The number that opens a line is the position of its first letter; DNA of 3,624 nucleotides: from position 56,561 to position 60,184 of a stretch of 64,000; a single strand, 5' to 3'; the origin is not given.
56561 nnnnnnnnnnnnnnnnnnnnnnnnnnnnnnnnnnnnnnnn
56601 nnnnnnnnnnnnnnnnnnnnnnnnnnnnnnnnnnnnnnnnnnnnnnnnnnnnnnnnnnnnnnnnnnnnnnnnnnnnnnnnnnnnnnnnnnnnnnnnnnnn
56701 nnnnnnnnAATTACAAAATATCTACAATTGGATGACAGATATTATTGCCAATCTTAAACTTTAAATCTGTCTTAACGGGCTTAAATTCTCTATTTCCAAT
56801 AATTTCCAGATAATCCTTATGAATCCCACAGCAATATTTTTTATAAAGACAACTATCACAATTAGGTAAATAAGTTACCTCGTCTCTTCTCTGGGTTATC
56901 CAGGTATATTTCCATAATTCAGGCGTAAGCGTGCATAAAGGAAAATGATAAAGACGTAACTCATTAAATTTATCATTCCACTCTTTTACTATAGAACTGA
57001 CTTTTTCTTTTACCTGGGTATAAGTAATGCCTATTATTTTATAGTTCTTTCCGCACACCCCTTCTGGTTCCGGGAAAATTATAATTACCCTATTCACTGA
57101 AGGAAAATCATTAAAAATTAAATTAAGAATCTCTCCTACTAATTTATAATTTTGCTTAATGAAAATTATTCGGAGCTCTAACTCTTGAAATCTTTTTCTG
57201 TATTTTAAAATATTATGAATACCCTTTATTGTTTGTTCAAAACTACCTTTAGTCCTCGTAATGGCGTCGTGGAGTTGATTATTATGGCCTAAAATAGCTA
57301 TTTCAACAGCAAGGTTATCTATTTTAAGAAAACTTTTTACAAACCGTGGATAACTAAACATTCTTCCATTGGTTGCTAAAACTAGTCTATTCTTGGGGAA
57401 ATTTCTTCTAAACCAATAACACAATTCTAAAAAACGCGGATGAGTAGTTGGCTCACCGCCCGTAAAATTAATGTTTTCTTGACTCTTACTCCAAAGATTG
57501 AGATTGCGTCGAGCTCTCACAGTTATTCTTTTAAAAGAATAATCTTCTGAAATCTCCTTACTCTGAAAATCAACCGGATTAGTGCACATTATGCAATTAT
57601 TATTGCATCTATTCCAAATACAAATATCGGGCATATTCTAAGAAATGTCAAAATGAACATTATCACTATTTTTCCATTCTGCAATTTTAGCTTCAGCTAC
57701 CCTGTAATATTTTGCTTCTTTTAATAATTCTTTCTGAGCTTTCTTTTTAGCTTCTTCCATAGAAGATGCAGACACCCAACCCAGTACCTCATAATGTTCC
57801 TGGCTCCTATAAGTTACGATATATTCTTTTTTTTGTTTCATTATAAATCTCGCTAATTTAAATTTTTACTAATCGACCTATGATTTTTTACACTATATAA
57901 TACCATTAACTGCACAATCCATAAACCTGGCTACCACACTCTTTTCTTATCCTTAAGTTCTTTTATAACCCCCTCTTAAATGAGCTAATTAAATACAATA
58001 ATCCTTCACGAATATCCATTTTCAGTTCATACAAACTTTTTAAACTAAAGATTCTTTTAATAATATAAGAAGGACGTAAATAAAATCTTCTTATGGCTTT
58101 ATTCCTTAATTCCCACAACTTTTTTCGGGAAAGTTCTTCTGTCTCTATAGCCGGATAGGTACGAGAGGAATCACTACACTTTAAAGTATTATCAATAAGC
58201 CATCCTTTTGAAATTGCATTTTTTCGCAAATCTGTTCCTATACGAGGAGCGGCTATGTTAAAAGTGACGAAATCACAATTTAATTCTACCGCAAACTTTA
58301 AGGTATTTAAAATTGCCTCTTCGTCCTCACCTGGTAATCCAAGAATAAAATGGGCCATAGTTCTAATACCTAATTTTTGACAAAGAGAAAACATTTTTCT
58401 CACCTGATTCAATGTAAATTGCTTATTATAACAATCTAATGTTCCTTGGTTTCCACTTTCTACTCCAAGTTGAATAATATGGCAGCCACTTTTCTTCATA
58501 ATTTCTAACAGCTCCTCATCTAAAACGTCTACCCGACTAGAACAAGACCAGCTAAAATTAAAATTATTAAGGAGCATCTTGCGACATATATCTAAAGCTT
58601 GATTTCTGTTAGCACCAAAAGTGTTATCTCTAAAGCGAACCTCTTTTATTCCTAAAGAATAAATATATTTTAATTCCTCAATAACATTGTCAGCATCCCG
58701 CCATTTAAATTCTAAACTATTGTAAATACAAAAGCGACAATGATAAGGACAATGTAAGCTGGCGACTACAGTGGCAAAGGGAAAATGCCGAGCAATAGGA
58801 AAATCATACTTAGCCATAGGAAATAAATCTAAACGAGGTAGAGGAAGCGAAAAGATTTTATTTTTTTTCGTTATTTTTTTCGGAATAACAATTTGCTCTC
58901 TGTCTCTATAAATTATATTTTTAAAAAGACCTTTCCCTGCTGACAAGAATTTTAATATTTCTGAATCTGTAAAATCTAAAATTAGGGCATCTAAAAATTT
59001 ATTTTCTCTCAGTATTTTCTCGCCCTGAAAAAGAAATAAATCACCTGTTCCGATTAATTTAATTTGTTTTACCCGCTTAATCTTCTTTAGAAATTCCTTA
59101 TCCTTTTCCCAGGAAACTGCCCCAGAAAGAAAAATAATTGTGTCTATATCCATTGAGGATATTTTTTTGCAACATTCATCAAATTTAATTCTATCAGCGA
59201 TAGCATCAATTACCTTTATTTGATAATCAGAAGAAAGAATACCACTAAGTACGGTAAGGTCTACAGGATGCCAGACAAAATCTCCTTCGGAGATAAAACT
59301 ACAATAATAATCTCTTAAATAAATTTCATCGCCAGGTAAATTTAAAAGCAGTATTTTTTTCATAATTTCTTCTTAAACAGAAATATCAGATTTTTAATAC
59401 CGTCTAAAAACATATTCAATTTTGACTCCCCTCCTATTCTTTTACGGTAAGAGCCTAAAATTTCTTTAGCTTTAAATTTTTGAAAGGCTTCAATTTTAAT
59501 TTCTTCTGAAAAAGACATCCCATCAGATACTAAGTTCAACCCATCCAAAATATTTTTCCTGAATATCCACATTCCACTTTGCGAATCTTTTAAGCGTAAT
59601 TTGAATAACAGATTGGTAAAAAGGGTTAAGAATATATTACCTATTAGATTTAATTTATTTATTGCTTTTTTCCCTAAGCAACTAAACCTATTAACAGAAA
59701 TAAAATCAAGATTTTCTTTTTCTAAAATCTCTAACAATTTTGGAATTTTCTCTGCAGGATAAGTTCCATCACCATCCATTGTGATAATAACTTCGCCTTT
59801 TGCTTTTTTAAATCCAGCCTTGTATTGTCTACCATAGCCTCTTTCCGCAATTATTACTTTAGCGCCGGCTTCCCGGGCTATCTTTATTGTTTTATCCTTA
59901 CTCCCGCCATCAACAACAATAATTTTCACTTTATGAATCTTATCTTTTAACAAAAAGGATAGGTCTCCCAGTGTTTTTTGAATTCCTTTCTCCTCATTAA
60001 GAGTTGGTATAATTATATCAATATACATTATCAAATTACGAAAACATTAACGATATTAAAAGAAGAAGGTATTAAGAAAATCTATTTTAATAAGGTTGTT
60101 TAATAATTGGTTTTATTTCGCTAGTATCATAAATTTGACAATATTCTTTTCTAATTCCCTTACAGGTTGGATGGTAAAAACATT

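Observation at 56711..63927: Tandem array of five paralogous auxiliary-cluster radical SAM enzymes plus a B12-radical SAM and a GT2: candidate undescribed maturation system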

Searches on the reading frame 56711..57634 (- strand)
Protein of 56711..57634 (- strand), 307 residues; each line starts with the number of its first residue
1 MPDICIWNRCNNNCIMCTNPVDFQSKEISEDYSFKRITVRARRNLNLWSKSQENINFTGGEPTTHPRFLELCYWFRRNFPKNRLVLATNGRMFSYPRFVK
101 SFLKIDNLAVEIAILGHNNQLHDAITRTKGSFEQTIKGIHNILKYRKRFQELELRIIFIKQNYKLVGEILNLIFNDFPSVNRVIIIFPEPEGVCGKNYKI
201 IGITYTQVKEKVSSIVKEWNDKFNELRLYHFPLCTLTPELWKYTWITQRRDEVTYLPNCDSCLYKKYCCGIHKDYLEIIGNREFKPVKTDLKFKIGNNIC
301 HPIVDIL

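Call 3: search_protein_families(library=pfam, proteins=[window:56711-57634:-], max_evalue=0.1)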
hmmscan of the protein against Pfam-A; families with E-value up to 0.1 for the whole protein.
window:56711-57634:- (307 aa): 3 families
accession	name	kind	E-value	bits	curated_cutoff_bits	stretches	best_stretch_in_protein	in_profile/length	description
PF04055.27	Radical_SAM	-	8e-15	55.8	29.5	1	6-172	3-165/166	Radical SAM superfamily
PF13353.11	Fer4_12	-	6.8e-06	26.9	22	1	9-136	14-136/137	4Fe-4S single cluster domain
PF20604.3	DUF6798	-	0.042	14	26.9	0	69-89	4-24/61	Domain of unknown function (DUF6798)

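Call 4: search_protein_families(library=ncbifam, proteins=[window:56711-57634:-], max_evalue=0.1)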
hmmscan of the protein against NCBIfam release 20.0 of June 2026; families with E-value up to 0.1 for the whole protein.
window:56711-57634:- (307 aa): 37 families (the best 25 are shown)
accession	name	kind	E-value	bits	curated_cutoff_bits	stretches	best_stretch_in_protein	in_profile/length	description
TIGR03977.1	rSAM_pair_HxsC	equivalog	1.9e-51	174.7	267.9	1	6-272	31-289/292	His-Xaa-Ser system radical SAM maturase HxsC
NF038332.1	rSAM_rare_HxsC4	exception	2.4e-33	115.7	500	2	5-236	19-244/335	radical SAM protein HxsC4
NF050035.1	rSAM_WgK_link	exception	6e-13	48.5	650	1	3-147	12-148/367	radical SAM/SPASM peptide maturase WgkB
TIGR04317.1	W_rSAM_matur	equivalog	8.4e-12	44.9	380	1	6-173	10-171/349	tungsten cofactor oxidoreductase radical SAM maturase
TIGR04251.1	SCM_rSAM_ScmF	equivalog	6.7e-11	42.2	400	1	9-145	13-144/353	SynChlorMet cassette radical SAM/SPASM protein ScmF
TIGR04545.1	rSAM_ahbD_hemeb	equivalog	7.4e-11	42.1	500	1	9-208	9-197/339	heme b synthase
TIGR04054.1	rSAM_NirJ1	equivalog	2.6e-10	39.5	650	1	8-176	44-200/387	putative heme d1 biosynthesis radical SAM protein NirJ1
TIGR02666.1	moaA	equivalog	5e-09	35.6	284.05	1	4-146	14-154/336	GTP 3',8-cyclase MoaA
NF038283.1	viperin_w_prok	equivalog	1.2e-08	34.5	180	1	6-149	8-150/281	viperin family antiviral radical SAM protein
TIGR04055.1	rSAM_NirJ2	equivalog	1.5e-08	34.6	500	1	7-150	4-141/326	putative heme d1 biosynthesis radical SAM protein NirJ2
TIGR04466.1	rSAM_BlsE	equivalog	1.7e-08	34.3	400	1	4-141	7-133/327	cytosylglucuronate decarboxylase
TIGR04546.1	rSAM_ahbC_deAc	equivalog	1.6e-07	30.5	650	1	6-175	42-202/390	12,18-didecarboxysiroheme deacetylase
TIGR02668.1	moaA_archaeal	equivalog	2.1e-07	30.2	325.25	1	4-221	14-219/303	GTP 3',8-cyclase MoaA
TIGR04250.1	SCM_rSAM_ScmE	equivalog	2.4e-07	30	400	1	3-177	6-169/358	SynChlorMet cassette radical SAM/SPASM protein ScmE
TIGR02493.1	PFLA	equivalog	2.9e-07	30.1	231.75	1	8-148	23-158/235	pyruvate formate-lyase-activating protein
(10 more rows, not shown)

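Call 69: search_protein_families(library=padloc, proteins=[window:56711-57634:-], max_evalue=0.001)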
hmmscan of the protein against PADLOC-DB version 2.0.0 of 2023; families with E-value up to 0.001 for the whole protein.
window:56711-57634:- (307 aa): 2 families
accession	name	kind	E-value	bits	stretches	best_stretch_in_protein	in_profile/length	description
PDLC02903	pVip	-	4.3e-09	34.2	1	6-139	6-125/257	Viperins not associated with kinases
PDLC02904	pVip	-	2.3e-07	28.6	1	6-188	9-177/262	Viperins associated with kinases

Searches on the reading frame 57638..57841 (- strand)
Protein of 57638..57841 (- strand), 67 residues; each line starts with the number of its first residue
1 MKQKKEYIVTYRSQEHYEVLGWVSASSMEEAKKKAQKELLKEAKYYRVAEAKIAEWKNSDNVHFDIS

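Call 3: search_protein_families(library=pfam, proteins=[window:57638-57841:-], max_evalue=0.1)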
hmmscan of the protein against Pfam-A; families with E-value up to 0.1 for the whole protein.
window:57638-57841:- (67 aa): 2 families
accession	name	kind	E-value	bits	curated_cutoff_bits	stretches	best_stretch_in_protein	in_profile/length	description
PF02214.28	BTB_2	-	0.012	16.3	21.4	1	5-54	41-92/94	BTB/POZ domain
PF07566.17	DUF1543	-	0.021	15.1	22.9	1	21-44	9-32/52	Domain of Unknown Function (DUF1543)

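Call 4: search_protein_families(library=ncbifam, proteins=[window:57638-57841:-], max_evalue=0.1)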
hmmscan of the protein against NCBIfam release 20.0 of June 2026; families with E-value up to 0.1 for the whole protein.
window:57638-57841:- (67 aa): 0 families

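Call 53: find_homologous_proteins(query=window:57638-57841:-, max_evalue=0.001)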
Query window:57638-57841:- (67 aa): 16 proteins with E <= 0.001 among 16 candidates.
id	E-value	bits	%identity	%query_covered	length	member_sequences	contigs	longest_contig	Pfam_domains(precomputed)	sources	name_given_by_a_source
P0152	1.2e-33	131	97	100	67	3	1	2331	-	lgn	-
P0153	1.9e-27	112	81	100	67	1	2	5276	-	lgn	-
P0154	3.8e-27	111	79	100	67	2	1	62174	-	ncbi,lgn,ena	-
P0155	4.2e-26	108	77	97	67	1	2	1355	-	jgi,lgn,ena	-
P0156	5.8e-26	107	75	97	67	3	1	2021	-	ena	-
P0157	7.4e-26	107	73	100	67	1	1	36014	-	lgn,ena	-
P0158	2.3e-25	105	78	97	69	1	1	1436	-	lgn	-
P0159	3.3e-25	105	74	99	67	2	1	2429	-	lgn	-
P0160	1.5e-24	103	75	97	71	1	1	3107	-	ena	-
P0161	7.2e-24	101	70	99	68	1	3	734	-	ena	-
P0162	7.9e-24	100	74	97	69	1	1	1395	-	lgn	-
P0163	5.1e-22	95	72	96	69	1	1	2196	-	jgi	jgi:hypothetical protein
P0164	1.9e-19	87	70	93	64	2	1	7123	-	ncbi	-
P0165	3.4e-19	86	70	94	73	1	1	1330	-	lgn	-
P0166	3.9e-18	83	67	97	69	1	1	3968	-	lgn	-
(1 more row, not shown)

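Call 60: predict_structure(alignment_id=A3)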
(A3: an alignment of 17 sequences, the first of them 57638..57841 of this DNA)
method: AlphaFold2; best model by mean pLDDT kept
length: 67 residues; sequences in the alignment: 17
mean_pLDDT: 85.1   pTM: 0.68
mean pLDDT of the five models: 85.1, 82.2, 81.9, 75.7, 72.8
residues with pLDDT >= 90: 26; 70-90: 37; 50-70: 4; < 50: 0
segments of 3 or more residues with pLDDT < 50: none
pLDDT, mean of each block of 10 residues (from residue 1): 86 83 93 92 77 83 80
secondary structure, 60 per line:
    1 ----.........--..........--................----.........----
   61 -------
elements in order: E5-13 E16-25 H28-43 E48-56

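Call 63: fold_search(model_id=the predicted structure, library=pdb)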
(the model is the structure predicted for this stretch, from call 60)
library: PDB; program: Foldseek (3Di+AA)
matches with E <= 10: 261; with E <= 0.001: 0
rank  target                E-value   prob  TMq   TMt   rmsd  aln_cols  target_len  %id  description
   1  3egr_B                1.4e-01  0.57  0.44  0.46   5.3        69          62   14  CRYSTAL STRUCTURE OF A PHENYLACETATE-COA OXYGENASE SUBUNIT PAAB (REUT_A2307) FROM RALSTONIA EUTROPHA JMP134 AT 2.65 A  (released 2008-09-30)
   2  5xy3_S                1.8e-01  0.54  0.43  0.21   5.2        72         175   25  Large subunit of Trichomonas vaginalis ribosome (released 2017-08-30)
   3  8c3a_0                2.1e-01  0.80  0.51  0.25   4.8        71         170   15  Crystal structure of ailanthone bound to the Candida albicans 80S ribosome (released 2024-01-10)
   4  7ohp_S                2.1e-01  0.57  0.42  0.23   4.4        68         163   18  Nog1-TAP associated immature ribosomal particles from S. cerevisiae after rpL25 expression shut down, population A (released 2021-11-03)
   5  4iit_B                2.4e-01  0.80  0.54  0.56   3.5        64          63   20  The Phenylacetyl-CoA monooxygenase PaaABC subcomplex with phenylacetyl-CoA (released 2013-11-06)
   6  7fao_A                3.4e-01  0.80  0.50  0.38   3.6        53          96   15  Top7 surface mutant K42A Q43A K46A K57S K58S, and I68R (released 2022-05-18)
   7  8bsi_LT               3.9e-01  0.57  0.49  0.23   5.4        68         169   16  Giardia ribosome chimeric hybrid-like GDP+Pi bound state (B1) (released 2023-03-15)
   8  4lk0_M                4.5e-01  0.84  0.53  0.67   2.6        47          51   21  Crystal Structure Analysis of the E.coli holoenzyme/T7 Gp2 complex (released 2013-11-13)
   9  5apn_S                5.9e-01  0.33  0.44  0.22   5.0        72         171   17  Structure of the yeast 60S ribosomal subunit in complex with Arx1, Alb1 and N-terminally tagged Rei1 (released 2015-12-16)
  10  2qqc_B                6.3e-01  0.66  0.56  0.36   2.9        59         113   10  E109Q mutant of Pyruvoyl-dependent Arginine Decarboxylase from Methanococcus jannashii (released 2008-03-18)
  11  7pzy_0                6.3e-01  0.54  0.51  0.25   4.4        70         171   16  Structure of the vacant Candida albicans 80S ribosome (released 2022-05-18)
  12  6uz7_AS               6.3e-01  0.38  0.45  0.23   4.6        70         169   14  K.lactis 80S ribosome with p/PE tRNA and eIF5B (released 2020-01-15)
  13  3egr_A                6.7e-01  0.60  0.58  0.61   3.5        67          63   15  CRYSTAL STRUCTURE OF A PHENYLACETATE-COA OXYGENASE SUBUNIT PAAB (REUT_A2307) FROM RALSTONIA EUTROPHA JMP134 AT 2.65 A  (released 2008-09-30)
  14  7qep_N0               6.7e-01  0.30  0.45  0.21   8.9        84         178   20  Cryo-EM structure of the ribosome from Encephalitozoon cuniculi (released 2022-02-09)
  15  8jiv_CS               7.2e-01  0.28  0.41  0.21   8.5        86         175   14  Atomic structure of wheat ribosome reveals unique features of the plant ribosomes (released 2024-03-27)
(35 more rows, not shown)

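Call 69: search_protein_families(library=padloc, proteins=[window:57638-57841:-], max_evalue=0.001)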
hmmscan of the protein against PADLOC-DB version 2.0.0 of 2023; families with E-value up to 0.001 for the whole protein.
window:57638-57841:- (67 aa): 0 families

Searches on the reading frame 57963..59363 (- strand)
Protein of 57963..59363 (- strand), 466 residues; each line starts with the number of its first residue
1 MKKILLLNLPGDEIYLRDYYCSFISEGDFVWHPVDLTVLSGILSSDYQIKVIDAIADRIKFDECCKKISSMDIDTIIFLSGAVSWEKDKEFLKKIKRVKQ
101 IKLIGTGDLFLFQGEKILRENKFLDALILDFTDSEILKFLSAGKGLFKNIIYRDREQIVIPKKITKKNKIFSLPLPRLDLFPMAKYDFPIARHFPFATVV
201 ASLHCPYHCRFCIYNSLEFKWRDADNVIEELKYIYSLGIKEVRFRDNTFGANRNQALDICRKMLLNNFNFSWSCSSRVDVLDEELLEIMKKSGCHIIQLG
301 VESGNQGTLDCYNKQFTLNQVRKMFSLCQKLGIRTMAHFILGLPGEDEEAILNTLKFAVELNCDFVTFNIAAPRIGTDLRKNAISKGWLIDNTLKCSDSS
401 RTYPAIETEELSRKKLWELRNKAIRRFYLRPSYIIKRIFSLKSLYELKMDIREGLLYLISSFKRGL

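Call 3: search_protein_families(library=pfam, proteins=[window:57963-59363:-], max_evalue=0.1)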
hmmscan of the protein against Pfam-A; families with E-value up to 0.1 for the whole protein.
window:57963-59363:- (466 aa): 3 families
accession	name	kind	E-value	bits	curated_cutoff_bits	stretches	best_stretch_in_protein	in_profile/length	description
PF04055.27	Radical_SAM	-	1.1e-21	78.2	29.5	1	204-358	6-166/166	Radical SAM superfamily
PF01261.30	AP_endonuc_2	-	0.014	15.5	31.1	0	283-349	31-98/249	Xylose isomerase-like TIM barrel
PF23436.1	RabGap-TBC_2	-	0.041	14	27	1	293-358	83-151/214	RabGAP TBC domain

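Call 4: search_protein_families(library=ncbifam, proteins=[window:57963-59363:-], max_evalue=0.1)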
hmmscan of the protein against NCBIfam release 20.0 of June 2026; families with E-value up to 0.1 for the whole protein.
window:57963-59363:- (466 aa): 42 families (the best 25 are shown)
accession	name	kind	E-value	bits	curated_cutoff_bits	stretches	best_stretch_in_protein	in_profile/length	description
TIGR03471.1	HpnJ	equivalog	2.5e-57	194.8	577.6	1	30-458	31-464/472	hopanoid biosynthesis associated radical SAM protein HpnJ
TIGR04479.1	bcpD_PhpK_rSAM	subfamily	4.7e-38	130.8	600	1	182-366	227-414/504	PhpK family radical SAM P-methyltransferase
NF033070.1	rSAM_AprD4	equivalog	2e-37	129.1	500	1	170-392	170-399/456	AprD4 family radical SAM diol-dehydratase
TIGR04072.2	rSAM_ladder_B12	equivalog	2.9e-26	92.1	360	1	195-415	179-404/443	lipid biosynthesis B12-binding/radical SAM protein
TIGR02026.1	BchE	equivalog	1.6e-25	90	481.35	1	30-433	19-432/497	magnesium-protoporphyrin IX monomethyl ester anaerobic oxidative cyclase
NF050148.1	rSAM_ApyD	equivalog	4e-25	88.3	750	1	177-357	178-362/645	RiPP biosynthesis radical SAM protein ApyD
NF038361.1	rSAM_Sden_1168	equivalog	4.8e-24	84.8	575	1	156-422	236-510/560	Sden_1168 family B12-binding radical SAM P-methyltransferase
TIGR04385.1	B12_rSAM_cofa1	equivalog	8.2e-21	74.7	450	1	97-357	96-360/438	B12 lower ligand biosynthesis radical SAM protein BzaD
TIGR04014.1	B12_SAM_MJ_0865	equivalog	8.2e-21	74.3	360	1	89-406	58-379/434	methyl-coenzyme M reductase glutamine C-methyltransferase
NF006064.0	PRK08207.2-2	equivalog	1.9e-15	56.8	504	1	204-386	153-353/465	coproporphyrinogen III oxidase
TIGR01212.1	TIGR01212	equivalog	4.6e-14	52.2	180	1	273-367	113-211/302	tRNA modification radical SAM protein MnmL/YtqA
NF045585.1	rSAM_slr0320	equivalog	1.4e-13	50.3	775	1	198-336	237-382/511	photosystem II high light acclimation radical SAM protein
TIGR04295.1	B12_rSAM_oligo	hypoth_equivalog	3e-12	45.9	400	1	186-315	190-315/422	TIGR04295 family B12-binding domain-containing radical SAM protein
TIGR04013.1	B12_SAM_MJ_1487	hypoth_equivalog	5.2e-12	45.3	251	1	202-361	157-333/382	TIGR04013 family B12-binding domain/radical SAM domain-containing protein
NF040542.1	rSAM_RCCLKC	equivalog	6.6e-12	45.3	450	1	175-359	159-348/423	arsinothricin biosynthesis radical SAM protein ArsL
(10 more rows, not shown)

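Call 69: search_protein_families(library=padloc, proteins=[window:57963-59363:-], max_evalue=0.001)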
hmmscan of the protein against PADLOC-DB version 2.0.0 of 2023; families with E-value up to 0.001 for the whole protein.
window:57963-59363:- (466 aa): 1 family
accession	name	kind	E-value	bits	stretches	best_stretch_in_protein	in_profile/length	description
PDLC04689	PDC-M51A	-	8.5e-09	32.7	1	205-360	193-351/420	-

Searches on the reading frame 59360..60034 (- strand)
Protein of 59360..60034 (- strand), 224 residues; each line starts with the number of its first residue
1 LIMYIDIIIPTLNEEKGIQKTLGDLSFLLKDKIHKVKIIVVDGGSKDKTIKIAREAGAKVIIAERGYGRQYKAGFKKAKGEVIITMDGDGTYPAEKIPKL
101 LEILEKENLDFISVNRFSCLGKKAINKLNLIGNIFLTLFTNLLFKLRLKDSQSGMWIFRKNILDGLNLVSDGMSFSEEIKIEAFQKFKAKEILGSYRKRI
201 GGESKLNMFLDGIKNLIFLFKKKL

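Call 3: search_protein_families(library=pfam, proteins=[window:59360-60034:-], max_evalue=0.1)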
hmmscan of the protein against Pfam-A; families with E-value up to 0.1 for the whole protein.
window:59360-60034:- (224 aa): 4 families
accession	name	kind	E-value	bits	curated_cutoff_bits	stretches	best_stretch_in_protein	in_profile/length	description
PF00535.33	Glycos_transf_2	-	2.1e-26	93.3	23.3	1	7-164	2-165/168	Glycosyl transferase family 2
PF10111.15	Glyco_tranf_2_2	-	1.8e-05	24.8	27.3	1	7-110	2-112/276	Glycosyltransferase like family 2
PF13641.12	Glyco_tranf_2_3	-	2.3e-05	24.9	27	1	7-126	5-133/230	Glycosyltransferase like family 2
PF00834.25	Ribul_P_3_epim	-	0.038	13.8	21.1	1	37-64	167-194/198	Ribulose-phosphate 3 epimerase family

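Call 4: search_protein_families(library=ncbifam, proteins=[window:59360-60034:-], max_evalue=0.1)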
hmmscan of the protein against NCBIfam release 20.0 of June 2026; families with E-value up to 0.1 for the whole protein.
window:59360-60034:- (224 aa): 26 families (the best 25 are shown)
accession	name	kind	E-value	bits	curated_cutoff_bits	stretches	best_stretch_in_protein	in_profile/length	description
TIGR04182.1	glyco_TIGR04182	equivalog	3.5e-36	125.1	325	1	7-221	4-216/293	S-layer glycoprotein N-glycosyltransferase AglJ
NF041391.1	DPhHxTase_Halo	equivalog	1.6e-29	102.4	375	1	11-212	3-198/213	dolichyl-phosphate hexose transferase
TIGR04283.1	glyco_like_mftF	equivalog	1.5e-20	73.8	182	1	6-108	2-101/221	TIGR04283 family arsenosugar biosynthesis glycosyltransferase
NF058614.1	PPMAGASynPpgS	equivalog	6e-18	65.1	370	1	7-180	4-179/226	polyprenyl-phospho-N-acetylgalactosaminyl synthase PpgS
NF047588.1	GlcsyltransPgfSStrep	equivalog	1.9e-17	63.4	500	1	3-207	1-206/308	glycosyltransferase PgfS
NF007986.1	PRK10714.1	equivalog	4.2e-12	45.7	529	1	3-117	6-127/316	undecaprenyl-phosphate 4-deoxy-4-formamido-L-arabinose transferase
NF010496.0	PRK13915.1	equivalog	5.4e-11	42.1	262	1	5-83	33-120/307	glucosyl-3-phosphoglycerate synthase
NF041865.1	EpsU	equivalog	7.9e-09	35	700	1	5-75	41-114/394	exopolysaccharide biosynthesis GT2 family glycosyltransferase EpsU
TIGR03937.1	PgaC_IcaA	equivalog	4.9e-08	32.3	422.3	1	4-101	46-147/407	poly-beta-1,6-N-acetyl-D-glucosamine synthase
NF007482.0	PRK10073.1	equivalog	5.3e-07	28.9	423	1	5-120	8-126/334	glycosyltransferase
NF047683.1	TeichurnBiosyTuaG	equivalog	7.8e-06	25.7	400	1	5-112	8-119/252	teichuronic acid biosynthesis protein TuaG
NF041875.1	EPS_EpsD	equivalog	1.2e-05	24.9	370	1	5-99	1-99/325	exopolysaccharide biosynthesis glycosyltransferase EpsD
NF045692.1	OglycostaseCruG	equivalog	1.7e-05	23.9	600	1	4-115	42-163/386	2'-O-glycosyltransferase CruG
TIGR03469.1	HpnB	hypoth_equivalog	4.5e-05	22.6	379.25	1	5-60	46-99/386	hopene-associated glycosyltransferase HpnB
TIGR03965.1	mycofact_glyco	equivalog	5.8e-05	22.1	280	1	6-90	77-165/467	mycofactocin biosynthesis glycosyltransferase MftF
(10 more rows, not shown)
